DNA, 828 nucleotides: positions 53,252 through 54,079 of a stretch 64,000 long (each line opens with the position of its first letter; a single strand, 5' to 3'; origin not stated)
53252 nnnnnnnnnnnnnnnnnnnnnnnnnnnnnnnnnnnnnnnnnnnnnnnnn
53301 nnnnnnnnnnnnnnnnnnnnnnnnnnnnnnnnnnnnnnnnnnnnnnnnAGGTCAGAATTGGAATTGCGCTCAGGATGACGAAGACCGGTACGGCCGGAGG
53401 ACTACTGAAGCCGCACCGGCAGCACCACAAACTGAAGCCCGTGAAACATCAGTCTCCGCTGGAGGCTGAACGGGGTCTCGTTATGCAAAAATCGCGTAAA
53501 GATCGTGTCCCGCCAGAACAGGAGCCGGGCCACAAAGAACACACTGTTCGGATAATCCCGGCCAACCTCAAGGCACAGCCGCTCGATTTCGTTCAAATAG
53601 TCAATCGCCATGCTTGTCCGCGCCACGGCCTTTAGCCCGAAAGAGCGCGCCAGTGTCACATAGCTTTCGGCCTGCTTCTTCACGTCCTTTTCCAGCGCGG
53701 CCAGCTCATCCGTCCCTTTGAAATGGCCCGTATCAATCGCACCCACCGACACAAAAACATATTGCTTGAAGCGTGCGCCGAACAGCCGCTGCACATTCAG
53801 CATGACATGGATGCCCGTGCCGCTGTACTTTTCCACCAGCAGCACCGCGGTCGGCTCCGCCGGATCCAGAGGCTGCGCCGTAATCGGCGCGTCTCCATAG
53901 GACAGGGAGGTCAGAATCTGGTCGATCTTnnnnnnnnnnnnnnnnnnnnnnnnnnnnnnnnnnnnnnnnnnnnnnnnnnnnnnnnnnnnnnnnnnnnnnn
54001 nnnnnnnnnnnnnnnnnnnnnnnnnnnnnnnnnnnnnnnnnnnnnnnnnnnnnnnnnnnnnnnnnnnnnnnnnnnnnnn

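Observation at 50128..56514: Threonine-catabolic operon tdh / APC permease x2 / kbl with duplicated transporters inserted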

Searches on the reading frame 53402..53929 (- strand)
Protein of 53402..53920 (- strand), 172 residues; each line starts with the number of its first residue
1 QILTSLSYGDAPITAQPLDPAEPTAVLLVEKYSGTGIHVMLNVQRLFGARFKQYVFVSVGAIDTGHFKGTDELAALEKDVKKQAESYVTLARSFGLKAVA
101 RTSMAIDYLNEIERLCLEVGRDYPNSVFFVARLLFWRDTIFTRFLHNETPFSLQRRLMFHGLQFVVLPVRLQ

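Call 42: search_protein_families(library=pfam, proteins=[window:53402-53920:-], max_evalue=5)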
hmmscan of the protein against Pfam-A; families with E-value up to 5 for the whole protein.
window:53402-53920:- (172 aa): 0 families

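Call 61: predict_structure(alignment_id=A4)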
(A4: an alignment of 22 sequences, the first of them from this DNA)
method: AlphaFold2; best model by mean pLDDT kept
length: 175 residues; sequences in the alignment: 22
mean_pLDDT: 84.9   pTM: 0.82
mean pLDDT of the five models: 84.9, 84.4, 84.2, 82.3, 81.3
residues with pLDDT >= 90: 92; 70-90: 52; 50-70: 31; < 50: 0
segments of 3 or more residues with pLDDT < 50: none
pLDDT, mean of each block of 10 residues (from residue 1): 63 70 95 87 91 93 82 87 93 91 93 93 96 79 60 84 92 72
secondary structure, 60 per line:
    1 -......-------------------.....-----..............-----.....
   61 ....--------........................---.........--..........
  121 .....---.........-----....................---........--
elements in order: H2-7 E27-31 H37-50 E56-64 H73-96 E100-108 H111-125 E129-137 H143-162 E166-173

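Call 68: fold_search(model_id=the predicted structure, library=pdb)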
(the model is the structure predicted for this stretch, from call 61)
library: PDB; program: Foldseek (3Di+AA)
matches with E <= 10: 1505; with E <= 0.001: 7
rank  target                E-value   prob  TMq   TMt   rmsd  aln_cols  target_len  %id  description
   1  4wny                  1.8e-04  1.00  0.53  0.67   4.8       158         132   17  Crystal structure of a protein from the universal stress protein family from Burkholderia pseudomallei (released 2014-11-05)
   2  7ji4                  2.3e-04  1.00  0.47  0.62   5.4       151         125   12  Universal stress protein (USP) domain of KdpD histidine kinase in complex with second messenger c-di-AMP (released 2021-05-26)
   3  3hgm_C                4.3e-04  1.00  0.48  0.58   5.5       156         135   15  Universal Stress Protein TeaD from the TRAP transporter TeaABC of Halomonas elongata (released 2010-03-02)
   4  6hcd_D                4.6e-04  1.00  0.52  0.65   4.3       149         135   13  Structure of universal stress protein from Archaeoglobus fulgidus (released 2018-08-29)
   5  3hgm_A                4.9e-04  1.00  0.47  0.54   6.0       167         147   14  Universal Stress Protein TeaD from the TRAP transporter TeaABC of Halomonas elongata (released 2010-03-02)
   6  3hgm_D                5.5e-04  1.00  0.50  0.60   5.4       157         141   15  Universal Stress Protein TeaD from the TRAP transporter TeaABC of Halomonas elongata (released 2010-03-02)
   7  3tnj                  5.9e-04  1.00  0.46  0.58   5.2       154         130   16  Crystal structure of universal stress protein from Nitrosomonas europaea with AMP bound (released 2011-09-14)
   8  6hcd_B                1.0e-03  1.00  0.50  0.63   4.7       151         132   14  Structure of universal stress protein from Archaeoglobus fulgidus (released 2018-08-29)
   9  3fg9_C                1.1e-03  1.00  0.57  0.65   6.7       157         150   14  The crystal structure of an universal stress protein UspA family protein from Lactobacillus plantarum WCFS1 (released 2008-12-23)
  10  2pfs                  1.3e-03  1.00  0.45  0.58   5.3       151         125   18  Crystal structure of universal stress protein from Nitrosomonas europaea (released 2007-05-08)
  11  3fg9_B                1.5e-03  1.00  0.56  0.65   6.1       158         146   15  The crystal structure of an universal stress protein UspA family protein from Lactobacillus plantarum WCFS1 (released 2008-12-23)
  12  3fg9_D                1.6e-03  1.00  0.57  0.65   6.7       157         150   13  The crystal structure of an universal stress protein UspA family protein from Lactobacillus plantarum WCFS1 (released 2008-12-23)
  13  3fg9_A                1.6e-03  1.00  0.57  0.63   6.7       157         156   14  The crystal structure of an universal stress protein UspA family protein from Lactobacillus plantarum WCFS1 (released 2008-12-23)
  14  4efk_A                1.7e-03  0.99  0.41  0.28   6.3       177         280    8  Pantothenate synthetase in complex with N,N-DIMETHYLTHIOPHENE-3-SULFONAMIDE (released 2013-03-13)
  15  3qtb_B                1.9e-03  1.00  0.51  0.64   4.9       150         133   13  Structure of the universal stress protein from Archaeoglobus fulgidus in complex with dAMP (released 2011-03-30)
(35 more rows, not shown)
